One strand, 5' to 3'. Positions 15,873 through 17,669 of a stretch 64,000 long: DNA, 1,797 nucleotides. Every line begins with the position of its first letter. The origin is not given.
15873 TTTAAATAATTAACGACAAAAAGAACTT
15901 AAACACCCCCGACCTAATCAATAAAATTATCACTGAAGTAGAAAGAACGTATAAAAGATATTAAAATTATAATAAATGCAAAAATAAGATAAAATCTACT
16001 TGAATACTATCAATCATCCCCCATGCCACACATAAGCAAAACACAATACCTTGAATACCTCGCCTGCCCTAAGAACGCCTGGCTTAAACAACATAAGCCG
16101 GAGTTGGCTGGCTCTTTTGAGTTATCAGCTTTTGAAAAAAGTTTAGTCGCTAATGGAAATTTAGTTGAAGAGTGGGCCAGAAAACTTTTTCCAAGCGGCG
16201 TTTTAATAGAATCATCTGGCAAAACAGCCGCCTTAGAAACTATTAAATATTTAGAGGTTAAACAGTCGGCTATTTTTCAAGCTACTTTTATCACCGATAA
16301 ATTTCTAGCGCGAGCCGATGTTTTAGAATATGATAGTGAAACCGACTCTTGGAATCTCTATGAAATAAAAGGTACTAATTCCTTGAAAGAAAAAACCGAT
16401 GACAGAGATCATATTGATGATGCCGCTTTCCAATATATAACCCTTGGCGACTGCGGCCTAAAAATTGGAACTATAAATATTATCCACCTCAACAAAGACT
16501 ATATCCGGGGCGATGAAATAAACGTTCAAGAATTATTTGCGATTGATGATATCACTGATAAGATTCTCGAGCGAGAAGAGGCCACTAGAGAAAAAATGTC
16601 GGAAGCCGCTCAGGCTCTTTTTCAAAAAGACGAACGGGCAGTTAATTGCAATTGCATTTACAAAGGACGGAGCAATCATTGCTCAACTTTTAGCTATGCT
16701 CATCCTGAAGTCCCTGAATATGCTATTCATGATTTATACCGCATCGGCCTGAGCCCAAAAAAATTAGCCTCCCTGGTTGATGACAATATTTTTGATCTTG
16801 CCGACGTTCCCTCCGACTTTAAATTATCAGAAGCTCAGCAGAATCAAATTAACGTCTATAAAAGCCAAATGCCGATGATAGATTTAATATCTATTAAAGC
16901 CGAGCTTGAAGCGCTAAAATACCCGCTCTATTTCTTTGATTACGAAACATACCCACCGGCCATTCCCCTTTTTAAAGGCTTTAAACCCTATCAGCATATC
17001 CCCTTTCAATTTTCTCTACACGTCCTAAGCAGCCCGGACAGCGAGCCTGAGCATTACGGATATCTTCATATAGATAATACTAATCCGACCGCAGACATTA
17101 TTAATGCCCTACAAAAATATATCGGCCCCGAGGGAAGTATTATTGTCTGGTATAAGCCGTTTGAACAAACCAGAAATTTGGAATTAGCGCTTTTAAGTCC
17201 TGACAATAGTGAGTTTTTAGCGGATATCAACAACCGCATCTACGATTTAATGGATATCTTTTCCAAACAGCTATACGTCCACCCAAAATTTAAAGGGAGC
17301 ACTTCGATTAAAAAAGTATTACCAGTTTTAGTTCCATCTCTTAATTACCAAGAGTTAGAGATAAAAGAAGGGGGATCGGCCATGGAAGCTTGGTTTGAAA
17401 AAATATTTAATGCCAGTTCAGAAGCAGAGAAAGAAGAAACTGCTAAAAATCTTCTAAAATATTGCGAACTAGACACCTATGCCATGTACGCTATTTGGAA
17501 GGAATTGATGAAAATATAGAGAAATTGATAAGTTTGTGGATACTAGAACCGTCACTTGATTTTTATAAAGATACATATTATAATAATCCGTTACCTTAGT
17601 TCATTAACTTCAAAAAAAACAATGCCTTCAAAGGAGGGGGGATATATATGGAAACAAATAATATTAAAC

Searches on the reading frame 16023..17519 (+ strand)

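Call 90: search_protein_families(library=pfam, proteins=[window:16023-17519:+], max_evalue=0.001)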
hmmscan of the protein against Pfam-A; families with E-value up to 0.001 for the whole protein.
window:16023-17519:+ (498 aa): 1 family
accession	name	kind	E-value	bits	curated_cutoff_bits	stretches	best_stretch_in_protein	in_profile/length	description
PF11074.14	DUF2779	-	1.2e-40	139.2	23.3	1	303-428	1-126/126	Domain of unknown function(DUF2779)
